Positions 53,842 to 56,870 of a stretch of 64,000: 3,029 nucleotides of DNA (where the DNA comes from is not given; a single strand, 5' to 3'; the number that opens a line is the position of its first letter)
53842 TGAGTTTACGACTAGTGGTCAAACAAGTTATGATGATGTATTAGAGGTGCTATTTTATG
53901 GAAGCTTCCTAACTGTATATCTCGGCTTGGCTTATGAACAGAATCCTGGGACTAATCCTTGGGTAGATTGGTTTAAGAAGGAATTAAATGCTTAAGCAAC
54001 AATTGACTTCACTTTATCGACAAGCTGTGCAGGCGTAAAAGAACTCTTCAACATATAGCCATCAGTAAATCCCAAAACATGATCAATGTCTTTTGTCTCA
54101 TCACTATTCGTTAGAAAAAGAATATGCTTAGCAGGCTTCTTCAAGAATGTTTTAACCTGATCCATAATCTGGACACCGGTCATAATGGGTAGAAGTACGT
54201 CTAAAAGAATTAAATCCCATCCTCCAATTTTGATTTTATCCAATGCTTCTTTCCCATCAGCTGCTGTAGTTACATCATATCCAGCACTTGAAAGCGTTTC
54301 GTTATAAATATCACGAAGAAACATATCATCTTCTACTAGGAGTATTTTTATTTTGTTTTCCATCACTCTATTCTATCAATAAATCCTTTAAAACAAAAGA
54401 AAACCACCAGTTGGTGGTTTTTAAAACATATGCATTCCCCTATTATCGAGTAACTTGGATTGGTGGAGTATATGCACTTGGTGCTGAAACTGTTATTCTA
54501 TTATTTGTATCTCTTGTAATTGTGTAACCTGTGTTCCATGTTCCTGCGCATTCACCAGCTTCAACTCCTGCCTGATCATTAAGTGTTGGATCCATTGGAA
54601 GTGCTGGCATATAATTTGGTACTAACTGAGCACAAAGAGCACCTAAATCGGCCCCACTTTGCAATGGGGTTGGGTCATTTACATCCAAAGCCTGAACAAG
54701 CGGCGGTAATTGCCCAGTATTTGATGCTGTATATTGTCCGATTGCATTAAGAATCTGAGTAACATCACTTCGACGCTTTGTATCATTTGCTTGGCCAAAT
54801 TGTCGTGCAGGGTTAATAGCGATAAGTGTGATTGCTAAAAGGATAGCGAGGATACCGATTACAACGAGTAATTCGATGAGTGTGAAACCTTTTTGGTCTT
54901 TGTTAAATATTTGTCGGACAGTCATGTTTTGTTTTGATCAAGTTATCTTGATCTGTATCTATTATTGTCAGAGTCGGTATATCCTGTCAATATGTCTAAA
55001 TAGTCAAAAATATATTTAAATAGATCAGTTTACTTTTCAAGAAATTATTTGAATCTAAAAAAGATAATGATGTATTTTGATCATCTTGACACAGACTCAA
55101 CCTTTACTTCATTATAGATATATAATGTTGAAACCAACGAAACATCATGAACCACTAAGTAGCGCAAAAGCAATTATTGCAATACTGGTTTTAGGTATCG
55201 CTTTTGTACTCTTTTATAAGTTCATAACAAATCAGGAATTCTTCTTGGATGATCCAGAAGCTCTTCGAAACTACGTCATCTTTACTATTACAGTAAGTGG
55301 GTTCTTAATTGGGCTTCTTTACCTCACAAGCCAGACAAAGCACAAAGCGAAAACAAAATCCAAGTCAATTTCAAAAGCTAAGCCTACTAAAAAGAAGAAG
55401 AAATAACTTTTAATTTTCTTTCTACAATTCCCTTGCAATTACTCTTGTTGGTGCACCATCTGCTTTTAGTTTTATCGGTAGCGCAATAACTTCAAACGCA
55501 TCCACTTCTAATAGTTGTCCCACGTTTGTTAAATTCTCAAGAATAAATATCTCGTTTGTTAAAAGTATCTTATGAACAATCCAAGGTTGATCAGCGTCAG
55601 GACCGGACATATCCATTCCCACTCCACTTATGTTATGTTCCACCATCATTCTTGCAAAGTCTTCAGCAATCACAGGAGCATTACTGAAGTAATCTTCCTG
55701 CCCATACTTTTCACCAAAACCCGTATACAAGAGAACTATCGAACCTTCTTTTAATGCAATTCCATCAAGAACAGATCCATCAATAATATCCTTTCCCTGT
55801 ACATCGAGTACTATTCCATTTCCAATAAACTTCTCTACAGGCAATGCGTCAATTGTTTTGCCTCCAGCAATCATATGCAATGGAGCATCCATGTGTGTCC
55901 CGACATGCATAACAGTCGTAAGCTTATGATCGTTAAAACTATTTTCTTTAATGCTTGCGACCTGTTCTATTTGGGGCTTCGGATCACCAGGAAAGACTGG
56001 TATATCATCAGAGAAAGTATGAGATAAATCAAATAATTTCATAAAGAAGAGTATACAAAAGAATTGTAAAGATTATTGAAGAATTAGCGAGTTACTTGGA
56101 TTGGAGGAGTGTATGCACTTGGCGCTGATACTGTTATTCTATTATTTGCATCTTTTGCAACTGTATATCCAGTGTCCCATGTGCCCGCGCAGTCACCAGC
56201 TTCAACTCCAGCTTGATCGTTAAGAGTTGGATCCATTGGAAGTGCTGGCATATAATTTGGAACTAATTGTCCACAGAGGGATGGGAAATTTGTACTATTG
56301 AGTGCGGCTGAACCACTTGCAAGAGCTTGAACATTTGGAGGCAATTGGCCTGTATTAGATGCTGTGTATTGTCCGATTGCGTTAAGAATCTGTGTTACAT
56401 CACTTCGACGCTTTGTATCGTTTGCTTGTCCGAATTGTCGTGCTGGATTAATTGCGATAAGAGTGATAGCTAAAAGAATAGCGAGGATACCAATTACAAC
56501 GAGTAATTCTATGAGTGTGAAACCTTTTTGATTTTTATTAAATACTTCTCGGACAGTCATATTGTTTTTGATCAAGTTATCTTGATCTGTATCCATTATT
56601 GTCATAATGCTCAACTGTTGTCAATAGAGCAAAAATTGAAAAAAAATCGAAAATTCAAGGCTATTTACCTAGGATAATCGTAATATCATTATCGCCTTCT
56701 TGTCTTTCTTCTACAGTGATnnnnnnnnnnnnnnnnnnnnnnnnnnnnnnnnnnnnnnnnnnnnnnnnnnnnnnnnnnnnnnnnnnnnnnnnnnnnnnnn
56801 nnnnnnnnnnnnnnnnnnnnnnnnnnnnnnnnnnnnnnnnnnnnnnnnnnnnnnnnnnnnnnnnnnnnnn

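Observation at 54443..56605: Tandem major-pilin paralogs with a divergent central segment and a duplicated palindromic 5' leader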

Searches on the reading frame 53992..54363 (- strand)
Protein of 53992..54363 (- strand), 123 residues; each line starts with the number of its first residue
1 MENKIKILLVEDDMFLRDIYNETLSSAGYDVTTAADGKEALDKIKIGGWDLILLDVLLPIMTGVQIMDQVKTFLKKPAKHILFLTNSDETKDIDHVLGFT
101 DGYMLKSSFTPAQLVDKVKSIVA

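Call 36: search_protein_families(library=pfam, proteins=[window:53992-54363:-], max_evalue=0.01)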
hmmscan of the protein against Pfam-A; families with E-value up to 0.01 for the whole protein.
window:53992-54363:- (123 aa): 1 family
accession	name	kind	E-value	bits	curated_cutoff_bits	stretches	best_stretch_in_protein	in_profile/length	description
PF00072.30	Response_reg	-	3.9e-17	62.9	30.2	1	7-118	1-110/111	Response regulator receiver domain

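Call 37: search_protein_families(library=ncbifam, proteins=[window:53992-54363:-], max_evalue=0.01)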
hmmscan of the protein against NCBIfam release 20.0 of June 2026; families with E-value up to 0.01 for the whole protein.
window:53992-54363:- (123 aa): 92 families (the best 25 are shown)
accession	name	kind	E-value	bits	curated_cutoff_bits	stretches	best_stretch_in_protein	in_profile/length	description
NF041733.1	resp_reg_CseB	equivalog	2.3e-17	63.1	350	1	6-122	2-115/228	two-component system response regulator CseB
NF040534.1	resp_reg_YycF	equivalog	3.1e-16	59.3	340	1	6-120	2-113/231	response regulator YycF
NF045944.1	ResRegRpaBCyano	equivalog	4.4e-16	58.9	330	1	8-122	1-112/229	response regulator transcription factor RpaB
NF046022.1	RespRegCpdRBruc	equivalog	4.8e-16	58.8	180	1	5-86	2-81/120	cell cycle two-component system response regulator CpdR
TIGR02154.1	PhoB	equivalog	1.7e-15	56.9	296.2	1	5-121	3-119/226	phosphate regulon transcriptional regulator PhoB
NF053854.1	RespRegPhoBBctds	equivalog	1.8e-15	56.9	270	1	7-122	1-115/225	two-component system response regulator PhoB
NF033120.0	vanR_FM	exception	6.9e-15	55.3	460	1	4-120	3-116/231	vancomycin resistance response regulator transcription factor, VanR-F/VanR-M family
NF008296.0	PRK11083.1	equivalog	6.9e-15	55.1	273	1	4-122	3-118/228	two-component system response regulator CreB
NF040689.1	MtrAB_MtrA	equivalog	1.2e-14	54.2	300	1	7-120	1-111/219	MtrAB system response regulator MtrA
NF051850.1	RespRegRprY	equivalog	1.5e-14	54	370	1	1-121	1-119/234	response regulator transcription factor RprY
NF047465.1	hybrid_HK_LvrA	exception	2e-14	52.6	1200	1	2-121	465-583/819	hybrid histidine kinase/response regulator LvrA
NF045991.1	RespRegCtrARhodob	equivalog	1.1e-13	51.5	350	1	6-122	2-116/224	response regulator transcription factor CtrA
TIGR01387.1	cztR_silR_copR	subfamily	1.5e-13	50.9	279.2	1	7-121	1-113/218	heavy metal response regulator transcription factor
NF007969.0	PRK10693.1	equivalog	1.9e-13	50.1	329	1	6-99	9-100/337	two-component system response regulator RssB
NF007982.1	PRK10710.1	equivalog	3.1e-13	49.9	380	1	3-122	6-122/235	envelope stress response regulator BaeR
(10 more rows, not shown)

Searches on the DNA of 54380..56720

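Call 53: search_rna_families(source=window, start=54380, end=56720, threshold=evalue, max_evalue=1)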
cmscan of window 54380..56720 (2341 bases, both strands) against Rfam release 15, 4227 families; matches with E-value up to 1: 2.
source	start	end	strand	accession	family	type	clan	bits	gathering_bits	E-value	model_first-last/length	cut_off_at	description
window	55359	55464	-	RF01873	PISRT1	Gene; lncRNA;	-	27.5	70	0.64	1-107/107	no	Polled intersex syndrome regulated transcript 1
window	56097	56171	+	RF01209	snR76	Gene; snRNA; snoRNA; CD-box;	CL00071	20.1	55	0.52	1-101/101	no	Small nucleolar RNA snR76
